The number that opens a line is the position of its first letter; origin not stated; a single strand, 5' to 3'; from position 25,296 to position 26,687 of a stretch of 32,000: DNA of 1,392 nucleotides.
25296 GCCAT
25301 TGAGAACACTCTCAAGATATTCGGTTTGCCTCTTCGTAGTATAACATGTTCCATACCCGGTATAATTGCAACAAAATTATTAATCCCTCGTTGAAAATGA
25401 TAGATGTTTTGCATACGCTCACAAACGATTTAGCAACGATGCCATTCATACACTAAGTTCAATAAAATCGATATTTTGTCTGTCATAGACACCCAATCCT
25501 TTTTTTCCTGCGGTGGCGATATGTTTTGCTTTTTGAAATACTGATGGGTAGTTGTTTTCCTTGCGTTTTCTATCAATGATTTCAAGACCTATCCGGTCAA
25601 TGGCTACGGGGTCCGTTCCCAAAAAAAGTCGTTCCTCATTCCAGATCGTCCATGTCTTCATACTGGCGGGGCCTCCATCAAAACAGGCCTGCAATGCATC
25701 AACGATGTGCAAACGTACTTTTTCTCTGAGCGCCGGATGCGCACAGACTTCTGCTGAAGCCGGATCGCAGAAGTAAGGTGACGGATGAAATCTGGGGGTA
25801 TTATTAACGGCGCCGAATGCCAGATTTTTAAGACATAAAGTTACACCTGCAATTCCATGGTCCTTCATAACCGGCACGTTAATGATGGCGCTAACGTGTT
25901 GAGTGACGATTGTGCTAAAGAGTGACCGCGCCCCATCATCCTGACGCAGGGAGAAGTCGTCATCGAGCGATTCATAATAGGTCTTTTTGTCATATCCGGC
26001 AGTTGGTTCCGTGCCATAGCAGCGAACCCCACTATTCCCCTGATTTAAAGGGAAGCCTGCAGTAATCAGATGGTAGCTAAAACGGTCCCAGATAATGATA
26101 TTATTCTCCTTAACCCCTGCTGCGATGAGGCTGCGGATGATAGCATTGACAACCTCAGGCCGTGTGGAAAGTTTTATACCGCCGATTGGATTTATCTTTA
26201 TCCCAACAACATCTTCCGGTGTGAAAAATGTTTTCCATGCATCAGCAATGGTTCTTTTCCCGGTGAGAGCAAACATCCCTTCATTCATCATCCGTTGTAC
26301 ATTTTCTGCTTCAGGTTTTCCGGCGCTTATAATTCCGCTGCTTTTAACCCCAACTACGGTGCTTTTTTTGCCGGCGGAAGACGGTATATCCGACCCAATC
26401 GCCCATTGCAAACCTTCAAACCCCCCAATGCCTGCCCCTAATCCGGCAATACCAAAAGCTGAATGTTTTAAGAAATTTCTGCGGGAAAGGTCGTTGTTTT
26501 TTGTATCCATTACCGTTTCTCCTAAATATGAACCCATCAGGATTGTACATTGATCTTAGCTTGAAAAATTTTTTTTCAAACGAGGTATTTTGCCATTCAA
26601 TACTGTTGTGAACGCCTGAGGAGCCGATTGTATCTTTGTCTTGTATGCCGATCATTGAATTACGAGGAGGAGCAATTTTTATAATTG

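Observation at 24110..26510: Tat-exported DUF362-like protein followed by duplicated genes for a 58-aa membrane-anchored Cys/His-rich peptide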

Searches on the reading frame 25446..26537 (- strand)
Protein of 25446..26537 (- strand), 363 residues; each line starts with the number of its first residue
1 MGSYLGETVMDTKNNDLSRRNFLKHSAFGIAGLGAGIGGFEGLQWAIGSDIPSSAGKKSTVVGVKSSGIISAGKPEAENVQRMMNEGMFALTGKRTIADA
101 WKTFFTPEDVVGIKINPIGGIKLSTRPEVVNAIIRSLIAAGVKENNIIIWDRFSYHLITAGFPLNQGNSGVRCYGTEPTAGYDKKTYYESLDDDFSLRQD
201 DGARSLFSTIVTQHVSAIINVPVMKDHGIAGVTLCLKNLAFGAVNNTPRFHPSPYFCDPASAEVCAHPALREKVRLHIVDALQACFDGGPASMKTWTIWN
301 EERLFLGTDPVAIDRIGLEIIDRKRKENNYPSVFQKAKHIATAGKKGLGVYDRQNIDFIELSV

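Call 4: search_protein_families(library=pfam, proteins=[window:25446-26537:-], max_evalue=0.01)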
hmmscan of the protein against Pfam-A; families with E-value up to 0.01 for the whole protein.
window:25446-26537:- (363 aa): 1 family
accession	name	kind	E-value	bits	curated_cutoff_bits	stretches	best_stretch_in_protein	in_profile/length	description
PF04015.17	DUF362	-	2.9e-18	67.1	24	1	111-318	1-199/200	Domain of unknown function (DUF362)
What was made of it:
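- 25446..26510 (-): Tat-signal DUF362 protein (354 aa) with a LarA-like fold. It is a neighbour, not part of the peptide cassette. Pfam PF04015 E=2.9e-18 (call 4).
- Checked: The minus-strand ORF 25446..26537 (likely start at the ATG at 26510, preceded by AGGAGA) hits Pfam DUF362 PF04015 with E=2.9e-18, 67 bits against a cut-off of 24 (call 4).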

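Call 6: search_protein_families(library=ncbifam, proteins=[window:25446-26537:-], max_evalue=1)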
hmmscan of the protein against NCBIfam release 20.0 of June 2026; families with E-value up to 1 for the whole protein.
window:25446-26537:- (363 aa): 3 families
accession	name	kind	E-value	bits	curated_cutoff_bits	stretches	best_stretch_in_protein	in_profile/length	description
TIGR01409.1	TAT_signal_seq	domain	8.3e-05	22.8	16.7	1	17-39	1-21/29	twin-arginine translocation signal domain-containing protein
TIGR02811.1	formate_TAT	hypoth_equivalog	0.032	14.6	48.45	1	11-33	3-25/66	formate dehydrogenase region TAT target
NF041878.1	paak_haloarch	equivalog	0.17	10.4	700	1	131-169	110-147/427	phenylacetate--CoA ligase PaaK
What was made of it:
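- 25446..26510 (-): TIGR01409 above cut-off, motif SRRNFLK (call 6).
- On Tat (twin-arginine) substrate, upstream gene: TIGR01409 scores 22.8 bits against a cut-off of 16.7 (call 6).
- Checked: It hits TIGR01409 TAT_signal_seq above its cut-off (22.8 vs 16.7 bits, call 6).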

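Call 55: find_homologous_proteins(query=window:25446-26510:-, max_evalue=1e-20)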
Query window:25446-26510:- (354 aa): 1002 proteins with E <= 1e-20 among 5173 candidates; the best 120 are listed.
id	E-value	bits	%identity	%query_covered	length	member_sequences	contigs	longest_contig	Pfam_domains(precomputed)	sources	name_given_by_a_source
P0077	2.3e-237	805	99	100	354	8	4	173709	PF04015.18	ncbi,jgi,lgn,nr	ncbi:MAG: hypothetical protein B6D35_13830 [Candidatus Brocadia sp. UTAMX2]|jgi:uncharacterized prot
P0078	1.2e-214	730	88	100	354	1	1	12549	PF04015.18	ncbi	-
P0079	4.4e-213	725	87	100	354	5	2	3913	PF04015.18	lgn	-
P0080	1.7e-212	723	88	100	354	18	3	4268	PF04015.18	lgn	-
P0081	9.9e-212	721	88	100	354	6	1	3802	PF04015.18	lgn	-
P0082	2.0e-207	706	84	100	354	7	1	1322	PF04015.18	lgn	-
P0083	4.3e-203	692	84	99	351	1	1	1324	PF04015.18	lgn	-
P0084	1.0e-201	688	83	100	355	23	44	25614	PF04015.18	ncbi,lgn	-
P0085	1.9e-197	674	82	100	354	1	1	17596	PF04015.18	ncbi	-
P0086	1.7e-194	664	80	100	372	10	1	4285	PF04015.18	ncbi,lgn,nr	ncbi:MAG: DUF362 domain-containing protein [Candidatus Jettenia caeni]|nr:DUF362 domain-containing p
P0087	5.2e-194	662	82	99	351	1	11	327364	PF04015.18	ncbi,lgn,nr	ncbi:MAG: DUF362 domain-containing protein [Candidatus Brocadia sp.]|nr:DUF362 domain-containing pro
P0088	1.5e-192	658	80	100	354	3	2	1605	PF04015.18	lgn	-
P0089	7.7e-191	652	78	100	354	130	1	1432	PF04015.18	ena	-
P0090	1.1e-189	648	79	100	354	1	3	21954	PF04015.18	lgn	-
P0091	3.1e-188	643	77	100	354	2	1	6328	PF04015.18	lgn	-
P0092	1.5e-187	641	78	100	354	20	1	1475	PF04015.18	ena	-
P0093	1.2e-186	638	78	100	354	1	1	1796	PF04015.18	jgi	jgi:uncharacterized protein (DUF362 family)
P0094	8.2e-186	635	80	96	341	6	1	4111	PF04015.18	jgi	jgi:uncharacterized protein (DUF362 family)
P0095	1.0e-185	635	76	99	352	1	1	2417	PF04015.18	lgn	-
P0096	4.6e-185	633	77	100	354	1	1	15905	PF04015.18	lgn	-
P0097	6.5e-185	632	77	100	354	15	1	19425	PF04015.18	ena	-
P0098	6.5e-184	629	82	92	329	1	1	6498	PF04015.18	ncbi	-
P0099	1.7e-183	628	76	99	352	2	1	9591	PF04015.18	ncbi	-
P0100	3.2e-183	627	76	100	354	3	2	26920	PF04015.18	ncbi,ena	-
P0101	6.3e-182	623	75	100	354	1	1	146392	PF04015.18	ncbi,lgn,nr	ncbi:MAG: DUF362 domain-containing protein [Candidatus Brocadiaceae bacterium]|nr:DUF362 domain-cont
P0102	2.0e-181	621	80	93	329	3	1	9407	PF04015.18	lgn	-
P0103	7.0e-178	609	73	100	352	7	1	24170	PF04015.18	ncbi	ncbi:MAG: DUF362 domain-containing protein [Candidatus Brocadiaceae bacterium]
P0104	1.1e-177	609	74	99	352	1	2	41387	PF04015.18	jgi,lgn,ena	jgi:uncharacterized protein (DUF362 family)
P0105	2.7e-170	584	70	99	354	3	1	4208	PF04015.18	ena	-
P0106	9.5e-170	583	71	99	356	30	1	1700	PF04015.18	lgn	-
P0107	4.7e-168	577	72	100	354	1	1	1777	PF04015.18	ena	-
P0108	9.4e-168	576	71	100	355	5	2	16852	PF04015.18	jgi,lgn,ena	-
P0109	2.5e-166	571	71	100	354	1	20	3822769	PF04015.18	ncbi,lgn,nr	ncbi:MAG: DUF362 domain-containing protein [Candidatus Jettenia caeni]|nr:DUF362 domain-containing p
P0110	1.4e-164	565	79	85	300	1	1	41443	PF04015.18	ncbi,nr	ncbi:MAG: DUF362 domain-containing protein [wastewater metagenome]|nr:DUF362 domain-containing prote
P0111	6.5e-160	550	68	100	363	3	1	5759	PF04015.18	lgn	-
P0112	8.5e-160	550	68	100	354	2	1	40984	PF04015.18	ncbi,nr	ncbi:MAG: DUF362 domain-containing protein [Candidatus Kuenenia sp.]|nr:DUF362 domain-containing pro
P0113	2.2e-159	548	81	79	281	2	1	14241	PF04015.18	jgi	jgi:uncharacterized protein (DUF362 family)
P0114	2.5e-159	548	66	100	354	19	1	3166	PF04015.18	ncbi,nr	ncbi:MAG: hypothetical protein A2Z57_11660 [Planctomycetes bacterium RIFCSPHIGHO2_12_39_6]|nr:MAG: h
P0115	6.4e-159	547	67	100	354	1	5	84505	PF04015.18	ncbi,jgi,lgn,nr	ncbi:MAG: DUF362 domain-containing protein [Planctomycetes bacterium]|nr:DUF362 domain-containing pr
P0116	9.9e-158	543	69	100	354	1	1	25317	PF04015.18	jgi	jgi:uncharacterized protein (DUF362 family)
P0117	1.8e-157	542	67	100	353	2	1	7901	PF04015.18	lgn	-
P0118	2.6e-155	535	68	99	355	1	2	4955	PF04015.18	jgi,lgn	-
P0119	5.4e-155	534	67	100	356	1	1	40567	PF04015.18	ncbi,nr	ncbi:MAG: DUF362 domain-containing protein [wastewater metagenome]|nr:DUF362 domain-containing prote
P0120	7.5e-155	533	67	99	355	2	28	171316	PF04015.18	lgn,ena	-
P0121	4.2e-154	531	66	99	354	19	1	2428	PF04015.18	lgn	-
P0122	2.4e-135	469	76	76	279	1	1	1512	PF04015.18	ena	-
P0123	1.8e-121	424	53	98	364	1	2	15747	PF04015.18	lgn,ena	-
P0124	2.2e-120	420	54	100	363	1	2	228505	PF04015.18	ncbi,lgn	-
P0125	8.5e-120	418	54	98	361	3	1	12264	PF04015.18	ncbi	ncbi:MAG: DUF362 domain-containing protein [Candidatus Anammoxibacter sp.]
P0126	2.1e-118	414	54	100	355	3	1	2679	PF04015.18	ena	-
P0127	5.0e-118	412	55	99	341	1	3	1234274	PF04015.18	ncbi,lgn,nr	ncbi:MAG TPA: DUF362 domain-containing protein [Candidatus Brocadiia bacterium]|nr:DUF362 domain-con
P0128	1.4e-116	408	51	98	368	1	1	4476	PF04015.18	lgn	-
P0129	3.6e-116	406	51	99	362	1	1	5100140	PF04015.18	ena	-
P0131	4.6e-97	343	46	99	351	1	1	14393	PF04015.18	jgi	-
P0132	2.5e-95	338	47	99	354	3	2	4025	PF04015.18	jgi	-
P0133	1.5e-94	335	47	99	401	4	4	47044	PF04015.18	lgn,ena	-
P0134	4.6e-93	330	46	98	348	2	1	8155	PF04015.18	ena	-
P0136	8.8e-92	326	80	46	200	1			PF04015.18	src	-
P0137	7.1e-91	323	47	98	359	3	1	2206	PF04015.18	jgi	jgi:uncharacterized protein (DUF362 family)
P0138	1.1e-90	322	45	98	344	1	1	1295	PF04015.18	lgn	-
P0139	4.4e-90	320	47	99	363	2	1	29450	PF04015.18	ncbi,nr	ncbi:DUF362 domain-containing protein [Candidatus Poribacteria bacterium]|nr:DUF362 domain-containin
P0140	1.3e-89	319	45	99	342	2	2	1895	PF04015.18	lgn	-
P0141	2.0e-89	318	48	97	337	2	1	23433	PF04015.18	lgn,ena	-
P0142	3.2e-87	311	48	87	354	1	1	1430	PF04015.18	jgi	jgi:hypothetical protein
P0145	9.1e-83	296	42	99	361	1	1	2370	PF04015.18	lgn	-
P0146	1.2e-79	286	44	100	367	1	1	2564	PF04015.18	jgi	jgi:hypothetical protein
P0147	2.8e-79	285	46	86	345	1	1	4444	PF04015.18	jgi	jgi:hypothetical protein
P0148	1.0e-78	283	41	99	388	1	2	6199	PF04015.18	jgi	jgi:uncharacterized protein (DUF362 family)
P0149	1.6e-78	283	41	99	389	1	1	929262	PF04015.18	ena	-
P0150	4.1e-78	281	42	99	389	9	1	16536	PF04015.18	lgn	-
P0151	2.3e-77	279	40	98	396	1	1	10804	PF04015.18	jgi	-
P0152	2.7e-77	278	40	98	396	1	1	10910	PF04015.18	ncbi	-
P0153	2.8e-77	278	43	100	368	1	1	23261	PF04015.18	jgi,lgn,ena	-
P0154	3.3e-77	278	41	100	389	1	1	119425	PF04015.18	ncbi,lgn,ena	-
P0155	4.0e-77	278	41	99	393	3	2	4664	PF04015.18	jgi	jgi:hypothetical protein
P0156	4.4e-77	278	41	99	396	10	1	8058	PF04015.18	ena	-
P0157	6.5e-77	277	42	98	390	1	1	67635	PF04015.18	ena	-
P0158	7.4e-77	277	42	98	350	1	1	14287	PF04015.18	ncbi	ncbi:MAG: DUF362 domain-containing protein [bacterium]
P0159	9.8e-77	277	41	99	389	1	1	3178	PF04015.18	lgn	-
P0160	1.9e-76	276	41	99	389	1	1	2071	PF04015.18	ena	-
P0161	2.0e-76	276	45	87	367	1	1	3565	PF04015.18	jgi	jgi:uncharacterized protein (DUF362 family)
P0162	2.2e-76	275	45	81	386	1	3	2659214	PF04015.18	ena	-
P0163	2.4e-76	275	42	98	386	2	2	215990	PF04015.18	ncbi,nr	ncbi:MAG: DUF362 domain-containing protein [Candidatus Poribacteria bacterium]|nr:DUF362 domain-cont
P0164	2.6e-76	275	41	99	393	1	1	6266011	PF04015.18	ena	-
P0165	3.3e-76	275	41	99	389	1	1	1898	PF04015.18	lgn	-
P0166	3.4e-76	275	41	98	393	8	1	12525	PF04015.18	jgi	jgi:hypothetical protein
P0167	3.4e-76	275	46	79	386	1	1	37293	PF04015.18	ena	-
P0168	5.0e-76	274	41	99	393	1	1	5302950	PF04015.18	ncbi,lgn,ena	-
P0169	6.6e-76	274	46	79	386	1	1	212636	PF04015.18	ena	-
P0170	6.8e-76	274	41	100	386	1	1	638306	PF04015.18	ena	-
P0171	6.8e-76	274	41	100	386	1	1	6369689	PF04015.18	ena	-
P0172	7.3e-76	274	40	99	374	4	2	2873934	PF04015.18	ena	-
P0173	7.6e-76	274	40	98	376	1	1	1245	PF04015.18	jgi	jgi:hypothetical protein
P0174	8.1e-76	274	41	98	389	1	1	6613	PF04015.18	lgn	-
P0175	8.5e-76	273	40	99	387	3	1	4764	PF04015.18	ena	-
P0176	9.1e-76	273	41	98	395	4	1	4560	PF04015.18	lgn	-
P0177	9.8e-76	273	40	98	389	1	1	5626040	PF04015.18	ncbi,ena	-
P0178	1.0e-75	273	41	100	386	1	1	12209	PF04015.18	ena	-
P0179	1.2e-75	273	46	80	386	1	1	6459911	PF04015.18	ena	-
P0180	1.3e-75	273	41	100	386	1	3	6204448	PF04015.18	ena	-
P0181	1.4e-75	273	41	98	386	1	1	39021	PF04015.18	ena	-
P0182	1.5e-75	273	45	81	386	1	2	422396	PF04015.18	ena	-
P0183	1.6e-75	273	41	99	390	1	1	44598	PF04015.18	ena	-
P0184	1.6e-75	273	40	97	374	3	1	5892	PF04015.18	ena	-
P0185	1.8e-75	272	40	98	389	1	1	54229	PF04015.18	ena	-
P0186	2.0e-75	272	47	79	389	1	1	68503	PF04015.18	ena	-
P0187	2.0e-75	272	47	79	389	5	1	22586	PF04015.18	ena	-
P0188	2.2e-75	272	41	96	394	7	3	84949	PF04015.18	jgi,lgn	-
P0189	2.2e-75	272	47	79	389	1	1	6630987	PF04015.18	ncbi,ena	-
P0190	2.3e-75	272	40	99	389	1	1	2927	PF04015.18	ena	-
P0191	2.3e-75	272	40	100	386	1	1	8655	PF04015.18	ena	-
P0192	2.5e-75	272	47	79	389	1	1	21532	PF04015.18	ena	-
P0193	2.7e-75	272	41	98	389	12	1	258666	PF04015.18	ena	-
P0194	3.0e-75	272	42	98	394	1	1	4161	PF04015.18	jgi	-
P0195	4.3e-75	271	41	100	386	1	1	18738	PF04015.18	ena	-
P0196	5.5e-75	271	45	81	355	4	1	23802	PF04015.18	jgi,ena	-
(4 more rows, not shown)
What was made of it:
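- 25446..26510 (-): 99% identical to Brocadia sp. UTAMX2 B6D35_13830 (call 55).
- DUF362 has more than 1000 homologues far beyond the taxa that carry the peptide (call 55).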

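Call 56: find_encoding_contigs(protein=P0109, flank=3000, max_places=2)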
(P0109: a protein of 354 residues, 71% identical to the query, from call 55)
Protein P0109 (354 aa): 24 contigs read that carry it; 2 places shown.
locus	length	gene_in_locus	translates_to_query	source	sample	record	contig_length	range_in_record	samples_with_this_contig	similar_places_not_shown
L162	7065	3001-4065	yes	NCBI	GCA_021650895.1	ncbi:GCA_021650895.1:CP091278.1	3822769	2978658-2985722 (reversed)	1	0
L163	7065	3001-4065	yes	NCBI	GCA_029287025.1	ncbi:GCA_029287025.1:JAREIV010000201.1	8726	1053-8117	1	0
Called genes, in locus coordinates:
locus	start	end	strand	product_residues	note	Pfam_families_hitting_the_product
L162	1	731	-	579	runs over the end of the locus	-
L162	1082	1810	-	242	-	PF02777:Sod_Fe_C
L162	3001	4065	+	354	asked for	PF04015:DUF362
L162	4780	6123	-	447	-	PF02646:RmuC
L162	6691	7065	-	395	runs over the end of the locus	PF00155:Aminotran_1_2, PF01041:DegT_DnrJ_EryC1 (weak)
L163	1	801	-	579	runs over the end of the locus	-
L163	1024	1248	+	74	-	-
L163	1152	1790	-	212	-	PF02777:Sod_Fe_C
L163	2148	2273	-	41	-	-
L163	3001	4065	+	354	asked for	PF04015:DUF362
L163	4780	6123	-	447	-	PF02646:RmuC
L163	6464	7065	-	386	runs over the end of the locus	PF00155:Aminotran_1_2, PF01041:DegT_DnrJ_EryC1 (weak), PF00155:Aminotran_1_2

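Call 57: find_encoding_contigs(protein=P0112, flank=3000, max_places=2)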
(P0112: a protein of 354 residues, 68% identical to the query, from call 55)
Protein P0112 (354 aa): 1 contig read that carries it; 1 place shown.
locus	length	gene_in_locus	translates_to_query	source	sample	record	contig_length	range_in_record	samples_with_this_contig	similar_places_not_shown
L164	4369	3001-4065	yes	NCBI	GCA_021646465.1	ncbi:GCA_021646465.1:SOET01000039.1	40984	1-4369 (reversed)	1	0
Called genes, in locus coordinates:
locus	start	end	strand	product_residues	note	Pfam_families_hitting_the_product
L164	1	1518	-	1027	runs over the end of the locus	PF02743:dCache_1, PF00015:MCPsignal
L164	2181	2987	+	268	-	-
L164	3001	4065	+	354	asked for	PF04015:DUF362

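Call 58: find_encoding_contigs(protein=P0077, flank=3000, max_places=4)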
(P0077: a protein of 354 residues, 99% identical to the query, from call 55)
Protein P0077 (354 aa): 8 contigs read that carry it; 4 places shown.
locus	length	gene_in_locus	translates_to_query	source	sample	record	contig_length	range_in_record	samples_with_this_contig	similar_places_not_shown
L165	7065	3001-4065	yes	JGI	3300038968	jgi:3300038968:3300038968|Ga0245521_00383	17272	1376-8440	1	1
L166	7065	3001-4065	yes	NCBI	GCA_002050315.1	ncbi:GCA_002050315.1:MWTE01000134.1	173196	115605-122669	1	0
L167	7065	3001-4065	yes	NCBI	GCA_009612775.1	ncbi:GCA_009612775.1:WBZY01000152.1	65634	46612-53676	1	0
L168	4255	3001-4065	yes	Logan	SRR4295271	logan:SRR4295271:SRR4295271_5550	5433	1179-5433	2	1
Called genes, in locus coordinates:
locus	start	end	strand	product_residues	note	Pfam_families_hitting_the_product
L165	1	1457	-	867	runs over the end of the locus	PF03320:FBPase_glpX, PF07719:TPR_2 (faint)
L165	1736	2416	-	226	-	PF00702:Hydrolase, PF13419:HAD_2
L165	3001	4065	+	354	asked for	PF04015:DUF362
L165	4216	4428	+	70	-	-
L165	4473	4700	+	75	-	-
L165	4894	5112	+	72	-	-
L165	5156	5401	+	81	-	-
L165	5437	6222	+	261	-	PF01476:LysM, PF01551:Peptidase_M23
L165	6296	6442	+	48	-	-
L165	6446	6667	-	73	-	-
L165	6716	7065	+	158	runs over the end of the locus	PF04677:CwfJ_C_1 (weak), PF01230:HIT, PF11969:DcpS_C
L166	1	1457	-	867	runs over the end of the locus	PF03320:FBPase_glpX, PF07719:TPR_2 (faint)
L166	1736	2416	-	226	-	PF00702:Hydrolase, PF13419:HAD_2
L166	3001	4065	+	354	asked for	PF04015:DUF362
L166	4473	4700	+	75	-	-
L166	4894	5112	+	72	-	-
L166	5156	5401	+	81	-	-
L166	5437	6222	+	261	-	PF01476:LysM, PF01551:Peptidase_M23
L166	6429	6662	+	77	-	PF09723:Zn_ribbon_8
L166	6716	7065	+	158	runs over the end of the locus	PF04677:CwfJ_C_1 (weak), PF01230:HIT, PF11969:DcpS_C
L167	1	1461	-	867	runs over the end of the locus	PF03320:FBPase_glpX, PF07719:TPR_2 (faint)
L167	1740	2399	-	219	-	PF00702:Hydrolase, PF13419:HAD_2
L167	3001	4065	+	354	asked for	PF04015:DUF362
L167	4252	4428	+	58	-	-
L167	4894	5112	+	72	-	-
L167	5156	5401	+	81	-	-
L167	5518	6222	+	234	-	PF01476:LysM, PF01551:Peptidase_M23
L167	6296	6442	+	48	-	-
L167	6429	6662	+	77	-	PF09723:Zn_ribbon_8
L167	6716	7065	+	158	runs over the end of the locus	PF04677:CwfJ_C_1 (weak), PF01230:HIT, PF11969:DcpS_C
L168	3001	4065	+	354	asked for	PF04015:DUF362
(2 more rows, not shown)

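Call 74: predict_structure(alignment_id=A6)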
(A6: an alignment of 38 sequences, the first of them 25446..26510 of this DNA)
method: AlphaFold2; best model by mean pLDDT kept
length: 354 residues; sequences in the alignment: 38
mean_pLDDT: 81.6   pTM: 0.81
mean pLDDT of the five models: 81.6, 80.4, 78.9, 78.7, 78.2
residues with pLDDT >= 90: 196; 70-90: 76; 50-70: 37; < 50: 45
segments of 3 or more residues with pLDDT < 50: 1-12, 14-46
pLDDT, mean of each block of 10 residues (from residue 1): 39 42 26 31 56 97 90 98 98 98 92 87 98 97 89 89 83 67 68 74 89 91 90 75 67 85 95 88 79 97 98 96 91 94 97 96
secondary structure, 60 per line:
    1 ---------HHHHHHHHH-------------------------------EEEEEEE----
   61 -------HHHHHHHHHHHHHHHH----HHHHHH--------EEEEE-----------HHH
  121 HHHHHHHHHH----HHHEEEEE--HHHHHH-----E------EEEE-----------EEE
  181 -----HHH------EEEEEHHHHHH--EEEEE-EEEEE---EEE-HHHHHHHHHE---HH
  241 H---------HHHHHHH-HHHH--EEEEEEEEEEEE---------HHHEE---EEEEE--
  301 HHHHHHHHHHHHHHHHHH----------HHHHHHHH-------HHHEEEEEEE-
elements in order: H10-18 E50-56 H68-83 H88-93 E102-106 H118-130 E138-142 H145-150 E163-166 E178-180 E195-199 H200-205 E208-212 E214-218 E222-224 H226-234 H251-257 H259-262 E265-276 E294-298 H301-318 H329-336 E347-353
